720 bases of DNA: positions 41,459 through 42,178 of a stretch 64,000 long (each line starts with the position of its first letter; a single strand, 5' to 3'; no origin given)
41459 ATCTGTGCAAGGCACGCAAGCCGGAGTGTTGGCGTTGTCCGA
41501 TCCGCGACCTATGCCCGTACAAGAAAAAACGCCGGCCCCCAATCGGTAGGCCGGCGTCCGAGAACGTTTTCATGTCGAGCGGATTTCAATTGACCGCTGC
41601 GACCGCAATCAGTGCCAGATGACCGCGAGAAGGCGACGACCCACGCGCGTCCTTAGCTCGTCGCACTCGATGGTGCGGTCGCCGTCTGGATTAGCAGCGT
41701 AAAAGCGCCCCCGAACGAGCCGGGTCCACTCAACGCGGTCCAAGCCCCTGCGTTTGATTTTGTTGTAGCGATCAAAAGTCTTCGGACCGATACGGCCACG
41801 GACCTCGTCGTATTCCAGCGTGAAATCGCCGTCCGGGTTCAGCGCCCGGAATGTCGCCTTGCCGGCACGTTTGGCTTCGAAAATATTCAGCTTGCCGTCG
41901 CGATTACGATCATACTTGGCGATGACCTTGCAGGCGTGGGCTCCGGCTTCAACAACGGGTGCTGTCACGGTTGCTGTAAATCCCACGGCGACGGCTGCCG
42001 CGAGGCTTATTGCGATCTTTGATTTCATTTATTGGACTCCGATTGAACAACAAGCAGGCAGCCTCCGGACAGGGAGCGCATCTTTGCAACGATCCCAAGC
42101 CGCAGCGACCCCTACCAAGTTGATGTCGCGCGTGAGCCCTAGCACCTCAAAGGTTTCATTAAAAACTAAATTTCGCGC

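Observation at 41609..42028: Cationic lanmodulin-like protein with rewired EF loops in a genome with a lanthanide-type dehydrogenase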

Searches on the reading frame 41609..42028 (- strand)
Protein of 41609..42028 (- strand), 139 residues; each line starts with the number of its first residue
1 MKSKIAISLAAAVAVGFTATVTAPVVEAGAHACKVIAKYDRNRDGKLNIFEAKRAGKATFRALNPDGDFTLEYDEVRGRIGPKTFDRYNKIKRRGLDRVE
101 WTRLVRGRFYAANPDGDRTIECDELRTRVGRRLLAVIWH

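Call 3: search_protein_families(library=pfam, proteins=[window:41609-42028:-], max_evalue=10)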
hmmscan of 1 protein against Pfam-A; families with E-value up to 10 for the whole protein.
window:41609-42028:- (139 aa): 4 families
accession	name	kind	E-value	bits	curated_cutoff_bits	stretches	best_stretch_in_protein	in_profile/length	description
PF00036.39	EF-hand_1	-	1.5e-07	30.9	25.4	2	34-55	4-25/29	EF hand domain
PF13405.12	EF-hand_6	-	1.4e-05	24.8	25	1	37-54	7-24/30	EF-hand domain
PF13499.12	EF-hand_7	-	0.00013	22.7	30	1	59-77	7-25/67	EF-hand domain pair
PF13202.12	EF-hand_5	-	0.24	11.4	25.9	1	37-49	6-18/25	EF hand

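Call 4: search_protein_families(library=ncbifam, proteins=[window:41609-42028:-], max_evalue=10)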
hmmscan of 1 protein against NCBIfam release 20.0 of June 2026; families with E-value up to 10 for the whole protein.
window:41609-42028:- (139 aa): 1 family
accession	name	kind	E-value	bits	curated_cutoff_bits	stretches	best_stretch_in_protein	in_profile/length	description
NF053806.1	lanmdlnLanM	equivalog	9.4e-26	90.4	135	1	10-137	7-131/132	lanmodulin LanM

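Call 5: search_solved_structures(query=window:41609-42028:-, max_evalue=10, show_alignments=3)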
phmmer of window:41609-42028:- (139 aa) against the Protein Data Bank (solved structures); distinct sequences matched with E-value up to 10: 7.
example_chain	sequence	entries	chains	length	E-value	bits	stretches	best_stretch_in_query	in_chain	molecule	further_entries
9pi2_A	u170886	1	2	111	3.9e-17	66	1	34-137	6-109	Ancylobacter lacus lanthanum bound protein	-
8dq2_A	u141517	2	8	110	1.8e-16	63.8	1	29-137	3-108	EF-hand domain-containing protein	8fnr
6mi5_X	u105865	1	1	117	5.5e-16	62.2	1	36-139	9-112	Lanmodulin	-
8fns_A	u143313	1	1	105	1.9e-15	60.5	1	36-136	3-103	EF-hand domain-containing protein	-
1tiz_A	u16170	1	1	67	0.35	14.3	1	32-60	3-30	calmodulin-related protein, putative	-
1k94_A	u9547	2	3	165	0.41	14.1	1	31-82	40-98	GRANCALCIN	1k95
1f4o_A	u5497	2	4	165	0.42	14.1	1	31-82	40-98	GRANCALCIN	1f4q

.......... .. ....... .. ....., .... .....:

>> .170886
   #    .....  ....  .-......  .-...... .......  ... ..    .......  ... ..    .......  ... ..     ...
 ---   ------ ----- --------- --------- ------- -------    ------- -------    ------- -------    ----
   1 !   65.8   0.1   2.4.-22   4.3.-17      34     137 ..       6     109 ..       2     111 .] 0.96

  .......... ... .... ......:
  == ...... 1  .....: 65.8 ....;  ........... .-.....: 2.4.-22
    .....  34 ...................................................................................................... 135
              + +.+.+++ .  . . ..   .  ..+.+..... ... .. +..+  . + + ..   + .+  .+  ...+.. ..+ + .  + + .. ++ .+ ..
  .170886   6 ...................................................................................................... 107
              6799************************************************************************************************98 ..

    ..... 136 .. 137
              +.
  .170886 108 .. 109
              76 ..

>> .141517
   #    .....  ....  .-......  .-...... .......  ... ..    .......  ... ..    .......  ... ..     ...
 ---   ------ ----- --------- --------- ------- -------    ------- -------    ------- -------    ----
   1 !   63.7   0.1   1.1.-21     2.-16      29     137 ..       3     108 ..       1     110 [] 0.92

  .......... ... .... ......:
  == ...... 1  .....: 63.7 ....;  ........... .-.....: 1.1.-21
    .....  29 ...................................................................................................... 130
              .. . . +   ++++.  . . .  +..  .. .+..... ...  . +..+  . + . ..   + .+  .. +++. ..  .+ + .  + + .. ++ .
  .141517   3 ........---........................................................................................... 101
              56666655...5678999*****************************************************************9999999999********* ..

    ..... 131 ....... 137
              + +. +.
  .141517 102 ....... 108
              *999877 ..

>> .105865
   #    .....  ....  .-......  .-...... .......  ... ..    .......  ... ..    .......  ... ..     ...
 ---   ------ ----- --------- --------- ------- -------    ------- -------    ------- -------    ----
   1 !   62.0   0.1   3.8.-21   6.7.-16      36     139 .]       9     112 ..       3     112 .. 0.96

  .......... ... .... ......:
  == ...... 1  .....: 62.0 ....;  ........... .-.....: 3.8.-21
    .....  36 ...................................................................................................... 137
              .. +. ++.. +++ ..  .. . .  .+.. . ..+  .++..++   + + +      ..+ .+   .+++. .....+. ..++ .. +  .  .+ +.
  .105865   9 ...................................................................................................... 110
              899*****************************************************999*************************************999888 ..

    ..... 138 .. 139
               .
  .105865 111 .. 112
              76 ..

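Call 9: find_homologous_proteins(query=window:41609-42028:-, max_evalue=0.001)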
Query window:41609-42028:- (139 aa): 51 proteins with E <= 0.001 among 255 candidates.
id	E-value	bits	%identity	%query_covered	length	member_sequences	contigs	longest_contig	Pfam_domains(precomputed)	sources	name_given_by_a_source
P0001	3.0e-84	298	96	100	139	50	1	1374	PF13405.13,PF00036.39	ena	-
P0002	1.2e-67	244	78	100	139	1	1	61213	PF13405.13,PF00036.39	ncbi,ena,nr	ncbi:MAG: calcium-binding protein [Alphaproteobacteria bacterium]|nr:calcium-binding protein [Alphap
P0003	1.4e-66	241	80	100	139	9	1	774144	PF13405.13,PF00036.39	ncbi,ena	-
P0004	1.7e-66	240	78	100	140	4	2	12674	PF00036.39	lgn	-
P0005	2.8e-64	233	77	100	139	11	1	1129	PF13405.13,PF00036.39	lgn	-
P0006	1.3e-63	231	73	100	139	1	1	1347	PF13405.13,PF00036.39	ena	-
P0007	3.1e-63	230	73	100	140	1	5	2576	PF13405.13,PF00036.39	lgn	-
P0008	7.6e-63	229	73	100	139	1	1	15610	PF13405.13,PF00036.39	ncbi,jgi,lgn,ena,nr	ncbi:MAG: hypothetical protein KJ622_00990 [Alphaproteobacteria bacterium]|nr:hypothetical protein [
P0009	9.3e-63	228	75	100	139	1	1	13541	PF13405.13,PF00036.39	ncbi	-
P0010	2.4e-61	224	72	100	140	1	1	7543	PF13405.13,PF00036.39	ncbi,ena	-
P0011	1.9e-60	221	76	80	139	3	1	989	PF13405.13,PF00036.39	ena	-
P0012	4.0e-60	220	76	100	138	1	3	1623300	-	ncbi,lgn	ncbi:MAG: hypothetical protein RIC14_09175 [Filomicrobium sp.]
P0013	4.2e-60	220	71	100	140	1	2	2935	PF13405.13,PF13499.13,PF00036.39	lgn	-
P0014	7.7e-60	219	71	100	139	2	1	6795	PF13405.13,PF00036.39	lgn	-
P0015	7.0e-58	213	70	100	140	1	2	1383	PF13405.13,PF00036.39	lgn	-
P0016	5.6e-56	206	73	100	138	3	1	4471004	-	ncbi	-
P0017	3.8e-55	204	70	80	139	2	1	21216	PF13405.13,PF00036.39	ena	-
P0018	1.6e-54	202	69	100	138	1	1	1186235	PF00036.39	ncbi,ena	-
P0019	1.1e-53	199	69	100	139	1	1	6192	PF00036.39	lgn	-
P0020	1.9e-52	195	65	100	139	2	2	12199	PF13405.13,PF13499.13,PF00036.39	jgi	jgi:hypothetical protein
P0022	5.4e-51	190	69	85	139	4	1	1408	PF00036.39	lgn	-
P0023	1.7e-50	189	74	77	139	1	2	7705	PF00036.39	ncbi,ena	-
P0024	2.6e-50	188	65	100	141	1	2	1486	PF13405.13,PF13499.13,PF00036.39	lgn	-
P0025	3.4e-50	188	65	100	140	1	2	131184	PF00036.39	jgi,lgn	-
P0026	3.0e-48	181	68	86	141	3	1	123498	PF13405.13,PF00036.39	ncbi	-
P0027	1.0e-46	176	69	81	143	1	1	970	PF13405.13,PF13499.13,PF00036.39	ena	-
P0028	2.9e-46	175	70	78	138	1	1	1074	PF13405.13,PF13499.13,PF00036.39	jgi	-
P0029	4.2e-46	174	65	85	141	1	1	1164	PF13405.13,PF13499.13,PF00036.39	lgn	-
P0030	7.2e-46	174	64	85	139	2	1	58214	PF00036.39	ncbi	ncbi:MAG: hypothetical protein AAFV45_11060 [Pseudomonadota bacterium]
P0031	3.9e-44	168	67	77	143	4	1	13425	PF13405.13,PF00036.39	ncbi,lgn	ncbi:MAG: EF-hand domain-containing protein [Pseudomonadota bacterium]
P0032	1.4e-42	163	62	87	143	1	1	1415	PF13405.13,PF00036.39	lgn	-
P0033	1.3e-41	160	61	95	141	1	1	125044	PF13405.13,PF00036.39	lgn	-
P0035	7.0e-41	158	56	100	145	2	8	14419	-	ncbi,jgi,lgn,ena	-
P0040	5.2e-27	113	49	94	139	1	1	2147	PF13405.13,PF00036.39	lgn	-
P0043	1.1e-22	99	45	77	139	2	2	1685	PF00036.39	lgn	-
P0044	2.3e-22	98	47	91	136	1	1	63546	PF13405.13,PF13499.13,PF00036.39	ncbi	-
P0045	5.9e-22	96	43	90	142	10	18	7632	PF13405.13,PF00036.39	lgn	-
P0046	6.7e-22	96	48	76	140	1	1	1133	PF13405.13,PF00036.39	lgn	-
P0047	8.2e-22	96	43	93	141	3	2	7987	PF13405.13,PF13499.13,PF00036.39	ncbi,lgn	-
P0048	1.2e-21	95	42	94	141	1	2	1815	PF13405.13,PF00036.39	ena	-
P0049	1.5e-20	92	42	80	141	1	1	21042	PF13405.13,PF00036.39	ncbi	-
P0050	1.3e-16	79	37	99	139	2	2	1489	PF13405.13,PF00036.39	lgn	-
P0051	3.0e-16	78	39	99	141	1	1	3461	PF13405.13,PF00036.39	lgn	-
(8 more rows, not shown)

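Call 12: find_encoding_contigs(protein=window:41609-42028:-, flank=10000, max_places=4)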
Protein window:41609-42028:- (139 aa): no gene with exactly this product is on record in the collection.

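Call 13: find_encoding_contigs(protein=P0016, flank=10000, max_places=3)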
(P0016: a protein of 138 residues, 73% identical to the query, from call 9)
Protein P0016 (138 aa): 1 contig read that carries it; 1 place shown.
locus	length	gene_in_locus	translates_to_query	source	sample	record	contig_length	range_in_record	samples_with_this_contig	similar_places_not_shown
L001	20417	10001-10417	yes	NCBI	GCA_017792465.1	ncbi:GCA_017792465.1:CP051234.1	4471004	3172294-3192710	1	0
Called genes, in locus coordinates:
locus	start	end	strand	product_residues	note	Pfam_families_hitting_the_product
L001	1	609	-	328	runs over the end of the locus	PF06707:DUF1194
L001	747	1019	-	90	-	-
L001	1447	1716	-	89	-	-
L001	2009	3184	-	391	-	PF06073:DUF934, PF01507:PAPS_reduct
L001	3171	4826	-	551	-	PF03460:NIR_SIR_ferr, PF01077:NIR_SIR, PF03460:NIR_SIR_ferr, PF01077:NIR_SIR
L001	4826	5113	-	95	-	PF11011:DUF2849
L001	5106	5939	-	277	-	PF00590:TP_methylase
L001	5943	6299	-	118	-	PF00111:Fer2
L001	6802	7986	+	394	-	PF03486:HI0933_like, PF22780:HI0933_like_1st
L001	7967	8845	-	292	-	-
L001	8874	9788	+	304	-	PF00977:His_biosynth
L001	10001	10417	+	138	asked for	-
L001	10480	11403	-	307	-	PF00730:HhH-GPD, PF10576:EndIII_4Fe-2S (weak)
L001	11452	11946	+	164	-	PF10003:DUF2244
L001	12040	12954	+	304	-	PF00165:HTH_AraC (weak), PF12833:HTH_18, PF01035:DNA_binding_1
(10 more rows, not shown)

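Call 58: find_encoding_contigs(protein=P0049, flank=10000, max_places=2)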
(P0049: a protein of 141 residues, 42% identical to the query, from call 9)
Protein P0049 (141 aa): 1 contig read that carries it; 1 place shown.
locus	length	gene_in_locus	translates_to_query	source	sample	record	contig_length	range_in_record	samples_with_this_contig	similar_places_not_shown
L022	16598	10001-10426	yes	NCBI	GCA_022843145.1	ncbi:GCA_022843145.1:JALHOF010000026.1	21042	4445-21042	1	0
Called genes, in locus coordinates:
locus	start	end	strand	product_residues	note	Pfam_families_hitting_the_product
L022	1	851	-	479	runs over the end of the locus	PF01565:FAD_binding_4, PF02913:FAD-oxidase_C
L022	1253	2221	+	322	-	PF00892:EamA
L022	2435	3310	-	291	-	PF00106:adh_short, PF08659:KR, PF13561:adh_short_C2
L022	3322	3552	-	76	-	PF13619:KTSC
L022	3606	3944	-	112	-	-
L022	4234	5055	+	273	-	PF00557:Peptidase_M24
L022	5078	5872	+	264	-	PF04002:RadC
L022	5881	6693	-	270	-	PF06629:MipA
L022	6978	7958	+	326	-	PF00890:FAD_binding_2 (faint), PF07992:Pyr_redox_2, PF13738:Pyr_redox_3, PF00070:Pyr_redox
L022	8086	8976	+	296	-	PF00126:HTH_1, PF03466:LysR_substrate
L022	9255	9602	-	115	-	-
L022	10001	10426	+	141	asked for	PF00036:EF-hand_1 (faint), PF13405:EF-hand_6 (faint)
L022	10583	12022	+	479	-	PF00330:Aconitase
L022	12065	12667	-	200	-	-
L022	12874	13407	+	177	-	-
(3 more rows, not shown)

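Call 59: find_encoding_contigs(protein=P0044, flank=10000, max_places=2)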
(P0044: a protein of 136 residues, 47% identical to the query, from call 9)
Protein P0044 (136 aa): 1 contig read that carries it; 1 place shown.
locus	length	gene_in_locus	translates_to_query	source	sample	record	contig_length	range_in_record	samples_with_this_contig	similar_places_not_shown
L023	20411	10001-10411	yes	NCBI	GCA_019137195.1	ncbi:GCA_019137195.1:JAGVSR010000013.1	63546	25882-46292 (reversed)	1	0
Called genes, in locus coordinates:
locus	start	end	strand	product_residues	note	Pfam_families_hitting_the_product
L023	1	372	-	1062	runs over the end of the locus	PF12705:PDDEXK_1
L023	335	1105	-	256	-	PF00483:NTP_transferase, PF12804:NTP_transf_3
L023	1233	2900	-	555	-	PF02367:TsaE, PF01636:APH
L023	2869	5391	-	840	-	PF00989:PAS (faint), PF08448:PAS_4 (faint), PF13188:PAS_8 (faint), PF12860:PAS_7, PF00512:HisKA, PF02518:HATPase_c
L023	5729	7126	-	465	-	PF05221:AdoHcyase, PF00670:AdoHcyase_NAD, PF02826:2-Hacid_dh_C, PF07991:KARI_N (weak), PF13241:NAD_binding_7 (weak)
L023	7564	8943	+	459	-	PF07811:TadE (faint), PF13400:Tad, PF00092:VWA (faint)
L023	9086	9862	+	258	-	PF00977:His_biosynth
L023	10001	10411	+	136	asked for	PF13499:EF-hand_7 (faint), PF00036:EF-hand_1 (faint), PF13405:EF-hand_6 (faint)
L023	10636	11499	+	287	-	PF09917:DUF2147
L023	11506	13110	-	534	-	PF03109:ABC1, PF27536:UbiB_helical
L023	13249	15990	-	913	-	PF05228:CHASE4, PF00512:HisKA, PF02518:HATPase_c, PF00072:Response_reg, PF01627:Hpt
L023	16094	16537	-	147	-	PF00072:Response_reg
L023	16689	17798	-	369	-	-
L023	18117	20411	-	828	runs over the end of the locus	PF00912:Transgly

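Call 72: list_cluster_members(proteins=[P0002, P0003, P0008, P0012, P0016, P0031, P0035])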
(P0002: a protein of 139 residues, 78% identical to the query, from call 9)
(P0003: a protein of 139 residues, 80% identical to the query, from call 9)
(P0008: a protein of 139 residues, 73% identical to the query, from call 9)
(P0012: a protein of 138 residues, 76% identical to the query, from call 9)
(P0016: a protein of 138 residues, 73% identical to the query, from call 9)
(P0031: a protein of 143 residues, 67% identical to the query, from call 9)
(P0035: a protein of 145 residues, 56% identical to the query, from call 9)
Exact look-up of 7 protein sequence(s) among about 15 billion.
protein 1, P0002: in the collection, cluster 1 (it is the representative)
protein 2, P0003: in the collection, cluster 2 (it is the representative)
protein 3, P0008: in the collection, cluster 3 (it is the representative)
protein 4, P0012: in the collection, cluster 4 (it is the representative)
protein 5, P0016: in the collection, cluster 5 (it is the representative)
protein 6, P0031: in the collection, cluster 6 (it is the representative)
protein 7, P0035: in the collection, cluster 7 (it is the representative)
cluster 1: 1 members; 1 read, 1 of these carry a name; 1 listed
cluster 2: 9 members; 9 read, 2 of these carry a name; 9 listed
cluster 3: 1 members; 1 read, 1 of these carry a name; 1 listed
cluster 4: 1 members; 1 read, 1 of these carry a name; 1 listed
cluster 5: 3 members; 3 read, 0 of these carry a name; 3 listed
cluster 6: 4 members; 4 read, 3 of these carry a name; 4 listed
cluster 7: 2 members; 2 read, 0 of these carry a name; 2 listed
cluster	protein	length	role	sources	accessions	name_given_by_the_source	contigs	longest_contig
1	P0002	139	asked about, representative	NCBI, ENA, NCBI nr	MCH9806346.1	MAG: calcium-binding protein [Alphaproteobacteria bacterium] | calcium-binding protein [Alphaproteobacteria bacterium]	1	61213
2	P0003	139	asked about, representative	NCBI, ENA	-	-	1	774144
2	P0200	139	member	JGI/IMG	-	hypothetical protein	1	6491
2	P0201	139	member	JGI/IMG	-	hypothetical protein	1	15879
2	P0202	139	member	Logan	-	-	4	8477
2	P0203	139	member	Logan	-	-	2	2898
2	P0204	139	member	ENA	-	-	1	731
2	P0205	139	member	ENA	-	-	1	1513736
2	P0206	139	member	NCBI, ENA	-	-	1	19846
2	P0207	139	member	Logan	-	-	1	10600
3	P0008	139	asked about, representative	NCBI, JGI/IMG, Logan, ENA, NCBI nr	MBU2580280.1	MAG: hypothetical protein KJ622_00990 [Alphaproteobacteria bacterium] | hypothetical protein [Alphaproteobacteria bacterium]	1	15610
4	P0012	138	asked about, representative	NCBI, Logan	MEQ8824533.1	MAG: hypothetical protein RIC14_09175 [Filomicrobium sp.]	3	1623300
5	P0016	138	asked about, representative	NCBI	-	-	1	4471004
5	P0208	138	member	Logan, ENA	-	-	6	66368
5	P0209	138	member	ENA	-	-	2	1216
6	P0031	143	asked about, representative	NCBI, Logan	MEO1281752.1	MAG: EF-hand domain-containing protein [Pseudomonadota bacterium]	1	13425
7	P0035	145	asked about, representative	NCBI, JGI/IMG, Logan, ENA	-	-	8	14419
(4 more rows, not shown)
